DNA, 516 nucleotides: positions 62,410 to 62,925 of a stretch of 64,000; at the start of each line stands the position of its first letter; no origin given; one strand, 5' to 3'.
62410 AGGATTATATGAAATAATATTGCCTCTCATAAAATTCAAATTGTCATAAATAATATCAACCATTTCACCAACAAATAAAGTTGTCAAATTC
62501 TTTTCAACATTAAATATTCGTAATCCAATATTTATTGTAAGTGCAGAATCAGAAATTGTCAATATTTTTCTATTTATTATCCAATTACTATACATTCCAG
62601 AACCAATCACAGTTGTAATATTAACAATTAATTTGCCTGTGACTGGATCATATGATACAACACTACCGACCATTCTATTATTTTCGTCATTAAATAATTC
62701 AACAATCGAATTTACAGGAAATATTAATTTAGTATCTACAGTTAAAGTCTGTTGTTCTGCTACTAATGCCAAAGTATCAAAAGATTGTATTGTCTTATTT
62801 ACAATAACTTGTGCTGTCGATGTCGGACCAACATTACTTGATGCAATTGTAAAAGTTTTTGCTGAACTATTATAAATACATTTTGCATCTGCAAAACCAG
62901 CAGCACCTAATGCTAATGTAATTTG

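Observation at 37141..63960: Five giant fibre/adhesin-like genes (1238-2127 aa) built from shared, intragenically amplified repeat modules of two families I cannot place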

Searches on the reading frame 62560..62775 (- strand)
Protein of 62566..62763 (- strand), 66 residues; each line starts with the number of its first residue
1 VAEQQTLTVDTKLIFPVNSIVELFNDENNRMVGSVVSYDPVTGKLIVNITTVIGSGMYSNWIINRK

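Call 10: search_protein_families(library=pfam, proteins=[window:62566-62763:-], max_evalue=10)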
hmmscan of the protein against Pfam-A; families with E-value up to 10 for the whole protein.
seq(66 aa): 2 families
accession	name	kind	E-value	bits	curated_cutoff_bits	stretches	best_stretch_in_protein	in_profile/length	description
PF12658.13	Ten1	-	0.0068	16.8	25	1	9-48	9-47/117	Telomere capping, CST complex subunit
PF21166.2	LSM12_LSM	-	0.12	12.6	29.5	1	14-49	3-38/60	LSM12, LSM domain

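Call 17: search_solved_structures(query=A2, max_evalue=10, show_alignments=3)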
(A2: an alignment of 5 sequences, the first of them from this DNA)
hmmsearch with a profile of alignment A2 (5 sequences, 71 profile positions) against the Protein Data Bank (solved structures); distinct sequences matched with E-value up to 10: 7.
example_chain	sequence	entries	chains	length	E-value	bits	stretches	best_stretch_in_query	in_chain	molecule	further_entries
5xon_W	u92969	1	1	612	0.38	14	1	13-43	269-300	Protein that forms a complex with Spt4p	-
8jh2_W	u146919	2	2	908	0.65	13.3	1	13-43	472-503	Transcription elongation factor SPT5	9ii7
6ir9_W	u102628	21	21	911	0.65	13.3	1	13-43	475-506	Spt5 | Protein that forms a complex with Spt4p | Transcription elongation factor SPT5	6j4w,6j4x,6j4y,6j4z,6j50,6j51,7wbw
7wbv_W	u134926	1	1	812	0.66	13.3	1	13-43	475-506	Transcription elongation factor SPT5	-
8up5_P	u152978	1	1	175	1.4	12.3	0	23-60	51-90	KEOPS complex subunit Pcc1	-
6j0n_P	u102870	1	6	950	1.7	11.9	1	18-50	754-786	Pvc12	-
6l5d_A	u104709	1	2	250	1.9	11.8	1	12-53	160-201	Gas vesicle protein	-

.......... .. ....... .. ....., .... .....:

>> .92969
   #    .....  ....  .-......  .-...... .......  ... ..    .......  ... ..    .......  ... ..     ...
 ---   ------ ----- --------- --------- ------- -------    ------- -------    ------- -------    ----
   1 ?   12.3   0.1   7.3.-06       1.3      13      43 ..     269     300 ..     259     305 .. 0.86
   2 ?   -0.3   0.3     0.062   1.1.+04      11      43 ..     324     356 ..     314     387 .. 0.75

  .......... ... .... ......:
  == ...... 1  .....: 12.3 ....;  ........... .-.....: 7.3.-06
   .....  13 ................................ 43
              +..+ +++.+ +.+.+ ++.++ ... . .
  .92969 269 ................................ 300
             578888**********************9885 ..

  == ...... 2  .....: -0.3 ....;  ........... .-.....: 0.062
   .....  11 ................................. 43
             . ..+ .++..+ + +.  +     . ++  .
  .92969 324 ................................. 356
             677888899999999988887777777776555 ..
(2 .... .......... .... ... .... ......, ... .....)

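Call 45: predict_structure(alignment_id=A2)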
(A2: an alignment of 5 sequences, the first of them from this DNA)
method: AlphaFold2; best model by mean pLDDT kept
length: 72 residues; sequences in the alignment: 5
mean_pLDDT: 83.2   pTM: 0.68
mean pLDDT of the five models: 83.2, 81.9, 78.7, 78.2, 75.1
residues with pLDDT >= 90: 25; 70-90: 37; 50-70: 8; < 50: 2
segments of 3 or more residues with pLDDT < 50: none
pLDDT, mean of each block of 10 residues (from residue 1): 67 87 90 90 93 85 77 55
secondary structure, 60 per line:
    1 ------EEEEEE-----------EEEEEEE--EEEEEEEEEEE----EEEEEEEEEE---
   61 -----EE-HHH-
elements in order: E7-12 E24-30 E33-43 E48-57

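Call 67: find_related_loci(query=A2, collection=viral_contigs, flank=8000)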
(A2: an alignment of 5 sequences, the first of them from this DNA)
Query A2 (72 aa) in viral_contigs; peptide patterns used: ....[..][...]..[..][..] (x = any residue, [..] = any of these).
189 stretches matched a pattern; 129 encode a relative of the query (tblastn E <= 1e-3); the best 80 are kept; 80 distinct loci.
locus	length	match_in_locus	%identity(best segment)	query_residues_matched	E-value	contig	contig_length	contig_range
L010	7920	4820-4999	48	9-68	7e-16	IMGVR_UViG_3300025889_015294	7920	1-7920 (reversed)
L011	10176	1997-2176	47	9-68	9e-16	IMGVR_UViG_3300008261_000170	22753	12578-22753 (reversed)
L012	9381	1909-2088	47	9-68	9e-16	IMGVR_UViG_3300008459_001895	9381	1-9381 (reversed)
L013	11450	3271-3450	47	9-68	1e-15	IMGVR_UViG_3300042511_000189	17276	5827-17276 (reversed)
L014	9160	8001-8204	43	1-68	3e-15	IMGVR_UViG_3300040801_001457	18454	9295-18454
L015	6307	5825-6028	44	1-68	5e-15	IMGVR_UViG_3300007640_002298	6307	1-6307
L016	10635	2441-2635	45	8-72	1e-14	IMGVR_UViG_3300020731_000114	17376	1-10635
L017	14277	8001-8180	48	9-68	1e-14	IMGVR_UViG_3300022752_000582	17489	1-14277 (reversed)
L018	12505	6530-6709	48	9-68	2e-14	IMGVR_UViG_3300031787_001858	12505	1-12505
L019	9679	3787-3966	48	9-68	2e-14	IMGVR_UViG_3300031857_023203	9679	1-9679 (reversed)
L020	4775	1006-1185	48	9-68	2e-14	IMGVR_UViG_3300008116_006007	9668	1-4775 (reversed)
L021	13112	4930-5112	44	2-62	4e-14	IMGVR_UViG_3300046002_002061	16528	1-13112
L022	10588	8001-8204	46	1-68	2e-13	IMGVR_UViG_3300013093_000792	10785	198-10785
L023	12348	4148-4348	46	2-68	3e-13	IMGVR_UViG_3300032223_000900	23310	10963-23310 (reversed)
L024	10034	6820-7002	48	8-68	1e-12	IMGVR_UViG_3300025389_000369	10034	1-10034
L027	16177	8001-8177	44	10-68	2e-12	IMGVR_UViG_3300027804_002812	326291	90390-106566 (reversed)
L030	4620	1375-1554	45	9-68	2e-12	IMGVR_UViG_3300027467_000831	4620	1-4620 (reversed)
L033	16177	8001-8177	44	10-68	3e-12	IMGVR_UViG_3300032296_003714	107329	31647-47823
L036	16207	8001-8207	36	1-67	7e-12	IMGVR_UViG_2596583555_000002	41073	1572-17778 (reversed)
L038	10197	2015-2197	45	8-68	1e-11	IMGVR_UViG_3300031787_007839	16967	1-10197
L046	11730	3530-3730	45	2-68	2e-11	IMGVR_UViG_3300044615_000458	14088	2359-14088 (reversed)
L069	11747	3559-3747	40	9-68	3e-10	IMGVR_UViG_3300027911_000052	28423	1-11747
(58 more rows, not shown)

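Call 69: search_protein_families(library=phrogs, proteins=[L011:668-2818:+, L017:7227-9686:+, L024:5704-8274:+, L027:6627-9020:+, L030:394-2484:+, L036:7707-8633:+, L033:7077-9026:+, L038:416-3418:+, L069:2704-4953:+, L046:3032-4396:+], max_evalue=0.0001)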
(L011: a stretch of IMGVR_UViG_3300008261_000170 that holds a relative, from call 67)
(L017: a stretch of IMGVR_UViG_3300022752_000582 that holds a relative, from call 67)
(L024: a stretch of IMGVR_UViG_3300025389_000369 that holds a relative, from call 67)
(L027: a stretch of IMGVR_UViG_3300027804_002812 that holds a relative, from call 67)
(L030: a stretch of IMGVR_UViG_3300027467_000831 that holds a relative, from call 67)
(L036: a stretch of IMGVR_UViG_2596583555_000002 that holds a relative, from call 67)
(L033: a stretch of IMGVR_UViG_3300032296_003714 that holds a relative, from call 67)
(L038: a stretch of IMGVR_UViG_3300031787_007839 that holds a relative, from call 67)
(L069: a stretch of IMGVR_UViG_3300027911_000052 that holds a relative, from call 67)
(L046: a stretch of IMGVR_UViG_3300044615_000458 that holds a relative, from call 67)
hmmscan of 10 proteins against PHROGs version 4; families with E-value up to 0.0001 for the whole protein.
L011:668-2818:+ (717 aa): 19 families
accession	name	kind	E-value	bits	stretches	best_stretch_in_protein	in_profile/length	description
phrog_6320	-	tail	2.8e-38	133.2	2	162-256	80-209/745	tail fiber protein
phrog_3420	-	unknown function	3.1e-35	122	3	161-257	288-383/929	-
phrog_819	-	tail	6.6e-35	121.6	2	149-472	490-763/1024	tail protein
phrog_5073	-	tail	3.5e-32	113.1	2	159-261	255-368/519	tail fiber protein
phrog_28263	-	tail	1.5e-31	109.6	2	163-256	692-791/1400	tail fiber protein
phrog_8745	-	tail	1.8e-26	92.8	3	333-481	1378-1527/1803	tail fiber protein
phrog_36982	-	unknown function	1.2e-25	90.6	2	117-256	518-658/944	-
phrog_29268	-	unknown function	1.4e-24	87.3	2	163-258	428-531/653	-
phrog_18350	-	tail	3.6e-20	73.7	2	159-261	96-201/253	tail fiber protein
phrog_1806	-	tail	6.1e-20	72.6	2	165-256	115-233/276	collagen like minor tail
phrog_30509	-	tail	8.2e-18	65.4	1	202-257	47-106/254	collagen like minor tail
phrog_34255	-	unknown function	2.3e-17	63.1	2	659-717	986-1044/1044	-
phrog_366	-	tail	4.4e-15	57.1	0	346-450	312-410/474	tail fiber protein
phrog_26246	-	tail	2.6e-12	47.6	1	164-259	106-203/329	tail protein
phrog_38806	-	unknown function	8.8e-11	42.7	1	166-267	65-166/285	-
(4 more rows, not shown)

L017:7227-9686:+ (820 aa): 40 families (the best 25 are shown)
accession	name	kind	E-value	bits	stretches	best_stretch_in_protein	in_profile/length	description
phrog_819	-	tail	4.8e-79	267.7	3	127-334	478-646/1024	tail protein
phrog_6320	-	tail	4.6e-78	264.7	5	118-345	86-261/745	tail fiber protein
phrog_5073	-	tail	1.7e-71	242.8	4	139-281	261-402/519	tail fiber protein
phrog_8745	-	tail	6.8e-50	170.5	4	121-249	1380-1511/1803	tail fiber protein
phrog_366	-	tail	8.9e-50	171.5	6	175-260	312-399/474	tail fiber protein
phrog_10972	-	tail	1.1e-39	137.9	6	177-249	156-231/343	tail fiber protein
phrog_1806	-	tail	1.3e-31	110.9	2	102-238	102-230/276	collagen like minor tail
phrog_1658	-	unknown function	2.9e-29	103.5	3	51-135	39-123/239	-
phrog_17587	-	tail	9.5e-25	88.1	4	171-250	350-429/641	tail fiber protein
phrog_38806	-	unknown function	1.5e-23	84.6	3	166-258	73-160/285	-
phrog_38766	-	head and packaging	3e-23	83.1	2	157-250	97-187/478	virion structural protein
phrog_18350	-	tail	1.1e-21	78.6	2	447-582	105-223/253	tail fiber protein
phrog_21765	-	unknown function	1.3e-20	74.9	2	330-376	180-223/422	-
phrog_3904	-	tail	3.6e-20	72.9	1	184-406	671-890/1086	tail fiber protein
phrog_22681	-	DNA, RNA and nucleotide metabolism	1.1e-18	68.7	0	195-249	101-155/157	DNA polymerase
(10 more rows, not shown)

L024:5704-8274:+ (857 aa): 11 families
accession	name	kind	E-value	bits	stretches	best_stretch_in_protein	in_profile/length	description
phrog_5073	-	tail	1.2e-44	154.2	3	127-275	222-361/519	tail fiber protein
phrog_819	-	tail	1.5e-43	150.2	2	260-620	476-823/1024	tail protein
phrog_6320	-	tail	8.8e-38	131.6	3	148-289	65-210/745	tail fiber protein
phrog_8745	-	tail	4.2e-36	124.8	4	165-285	1409-1533/1803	tail fiber protein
phrog_28263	-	tail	6.7e-27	94.2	2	44-334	661-945/1400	tail fiber protein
phrog_30509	-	tail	1.2e-26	94.4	2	162-242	35-116/254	collagen like minor tail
phrog_34255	-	unknown function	1e-14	54.3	1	126-370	209-448/1044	-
phrog_3420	-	unknown function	2.3e-13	49.6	1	164-359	198-384/929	-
phrog_10972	-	tail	2.7e-12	47.9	0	159-222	153-216/343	tail fiber protein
phrog_36982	-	unknown function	1.3e-08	34.3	1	188-342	553-708/944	-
phrog_33894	-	unknown function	4.6e-05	23.1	0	131-240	396-492/727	-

L027:6627-9020:+ (798 aa): 17 families
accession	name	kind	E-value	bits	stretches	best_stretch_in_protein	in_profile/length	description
phrog_6320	-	tail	4.3e-25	89.6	1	511-645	74-208/745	tail fiber protein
phrog_5073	-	tail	2.7e-23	83.8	2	482-717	228-444/519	tail fiber protein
phrog_1806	-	tail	1.3e-19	71.6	2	518-642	110-232/276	collagen like minor tail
phrog_26246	-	tail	2e-19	71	2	481-642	41-202/329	tail protein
phrog_8745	-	tail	9.9e-18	63.9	1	500-683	1366-1541/1803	tail fiber protein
phrog_366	-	tail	7.7e-14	53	1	569-727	313-439/474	tail fiber protein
phrog_38766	-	head and packaging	3.9e-13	49.7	2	577-753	76-260/478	virion structural protein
phrog_18350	-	tail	4.7e-13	50.4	2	522-619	98-196/253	tail fiber protein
phrog_26346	-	unknown function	3.3e-11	43.6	1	521-642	150-270/659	-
phrog_3420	-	unknown function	9.3e-11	41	1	518-686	223-388/929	-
phrog_819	-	tail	1.3e-10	41.2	1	502-649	460-613/1024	tail protein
phrog_29268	-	unknown function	2e-07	30.5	1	376-643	279-538/653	-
phrog_33406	-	tail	6.5e-07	29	0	376-439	179-272/651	tail fiber protein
phrog_1658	-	unknown function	2.4e-06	28.5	0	378-440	42-104/239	-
phrog_30509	-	tail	4e-05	23.9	1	577-706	48-176/254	collagen like minor tail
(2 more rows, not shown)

L030:394-2484:+ (697 aa): 43 families (the best 25 are shown)
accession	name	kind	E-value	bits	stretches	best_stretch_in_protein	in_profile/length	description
phrog_819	-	tail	8e-48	164.3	2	226-468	501-706/1024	tail protein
phrog_5073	-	tail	1.3e-45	157.4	4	232-346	288-404/519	tail fiber protein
phrog_8745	-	tail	2.3e-34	119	3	137-314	1308-1489/1803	tail fiber protein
phrog_6320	-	tail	6.5e-34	118.8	2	388-530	99-211/745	tail fiber protein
phrog_1658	-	unknown function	2.8e-28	100.3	3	475-605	38-114/239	-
phrog_1806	-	tail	1.1e-26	94.7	2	395-531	104-233/276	collagen like minor tail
phrog_366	-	tail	7.5e-26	92.6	3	198-362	284-433/474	tail fiber protein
phrog_17587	-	tail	6.9e-23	81.9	2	377-447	335-408/641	tail fiber protein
phrog_10972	-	tail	2.6e-21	77.5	3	233-312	147-222/343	tail fiber protein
phrog_18350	-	tail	3.6e-19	70.4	2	431-530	110-198/253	tail fiber protein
phrog_3904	-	tail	1.4e-18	67.7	2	407-600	674-880/1086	tail fiber protein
phrog_26654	-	unknown function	1.5e-16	61.7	1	480-620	94-231/360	-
phrog_3420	-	unknown function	5.2e-16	58.4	1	378-529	176-335/929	-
phrog_32123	-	unknown function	4.2e-15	56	1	241-338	233-339/532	-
phrog_29268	-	unknown function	4.8e-15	55.7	2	358-472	410-526/653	-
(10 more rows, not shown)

L036:7707-8633:+ (309 aa): 3 families
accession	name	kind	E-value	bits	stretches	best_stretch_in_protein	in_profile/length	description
phrog_8780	-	tail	4.6e-07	29.4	1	180-305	629-753/755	minor tail protein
phrog_21978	-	unknown function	1.1e-06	29.7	1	156-305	101-215/220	-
phrog_16053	-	tail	1.3e-05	25.9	1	214-303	64-146/310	tail fiber protein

L033:7077-9026:+ (650 aa): 23 families
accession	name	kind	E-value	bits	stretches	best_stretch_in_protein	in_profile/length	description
phrog_5073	-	tail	5e-31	109.3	3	356-615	244-487/519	tail fiber protein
phrog_6320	-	tail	8.1e-31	108.5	2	369-473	100-207/745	tail fiber protein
phrog_1806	-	tail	2.2e-26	93.8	3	370-474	118-232/276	collagen like minor tail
phrog_8745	-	tail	1.7e-22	79.7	3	340-472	1348-1482/1803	tail fiber protein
phrog_26246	-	tail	6.6e-21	75.8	2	339-469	79-209/329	tail protein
phrog_819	-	tail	6.8e-21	75.2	1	214-635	514-849/1024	tail protein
phrog_366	-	tail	3.5e-18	67.3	2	214-288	312-386/474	tail fiber protein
phrog_18350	-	tail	5.7e-16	60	1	373-475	99-199/253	tail fiber protein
phrog_38766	-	head and packaging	4.6e-15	56.1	2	371-476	71-176/478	virion structural protein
phrog_33406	-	tail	5.4e-15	55.7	2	379-467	185-273/651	tail fiber protein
phrog_26654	-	unknown function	1.1e-13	52.3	2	366-464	60-158/360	-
phrog_10972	-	tail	8.6e-12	46.2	1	212-284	155-227/343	tail fiber protein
phrog_26346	-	unknown function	6.8e-11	42.6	1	214-289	196-271/659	-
phrog_29268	-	unknown function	3.5e-10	39.7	1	214-475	276-532/653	-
phrog_1658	-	unknown function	2.3e-09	38.3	1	214-302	46-136/239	-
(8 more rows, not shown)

L038:416-3418:+ (1001 aa): 1 family
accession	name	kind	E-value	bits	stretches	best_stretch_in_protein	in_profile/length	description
phrog_28908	-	unknown function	9e-06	25.4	0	459-502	546-589/742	-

L069:2704-4953:+ (750 aa): 10 families
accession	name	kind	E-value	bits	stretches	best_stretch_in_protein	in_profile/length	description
phrog_1640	-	tail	1.4e-25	91.5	1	25-139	14-125/765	tail protein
phrog_13893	-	tail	5.4e-24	85.5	1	11-142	2-128/648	tail protein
phrog_863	-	tail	9.1e-20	72.1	1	488-748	339-603/690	tail fiber assembly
phrog_1171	-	tail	2.8e-15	56.8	1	24-180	13-164/954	tail spike protein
phrog_36601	-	tail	6.2e-14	52.2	1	23-142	26-142/1084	tail fiber protein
phrog_38237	-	unknown function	6.6e-14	52.1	1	24-142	13-128/697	-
phrog_8649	-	unknown function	2.2e-13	50.7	1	24-137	13-123/743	-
phrog_5662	-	tail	1.4e-12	47.8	1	24-142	13-128/729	tail fiber protein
phrog_17220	-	unknown function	3.6e-12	46.4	1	24-145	13-131/868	-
phrog_6202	-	tail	5.2e-07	30.2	1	561-748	446-636/636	tail fiber protein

L046:3032-4396:+ (455 aa): 37 families (the best 25 are shown)
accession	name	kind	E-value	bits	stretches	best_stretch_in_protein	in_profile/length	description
phrog_5073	-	tail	3.6e-73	248.4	4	197-336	222-358/519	tail fiber protein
phrog_819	-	tail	2.5e-72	245.4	3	47-273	476-667/1024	tail protein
phrog_6320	-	tail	3.2e-65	222.3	3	235-362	85-212/745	tail fiber protein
phrog_366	-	tail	3.8e-46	159.5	5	237-320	301-384/474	tail fiber protein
phrog_8745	-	tail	1.1e-45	156.6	4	48-172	1382-1504/1803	tail fiber protein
phrog_17587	-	tail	1.6e-44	153.5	5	100-218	350-465/641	tail fiber protein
phrog_1806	-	tail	1.2e-34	120.9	4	311-444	109-238/276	collagen like minor tail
phrog_10972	-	tail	1.4e-33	117.8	3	117-169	157-212/343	tail fiber protein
phrog_1658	-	unknown function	6.4e-33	115.5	5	272-344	52-124/239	-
phrog_3420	-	unknown function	2.9e-26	92.3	2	232-428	142-338/929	-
phrog_38806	-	unknown function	7.3e-26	92.2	3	233-320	64-151/285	-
phrog_29268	-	unknown function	2.1e-25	90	3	183-322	369-504/653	-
phrog_18350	-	tail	2.1e-23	84.3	0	236-286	147-198/253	tail fiber protein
phrog_3904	-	tail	1e-21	78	1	113-258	671-811/1086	tail fiber protein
phrog_33894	-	unknown function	2.8e-21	76.7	1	34-116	403-492/727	-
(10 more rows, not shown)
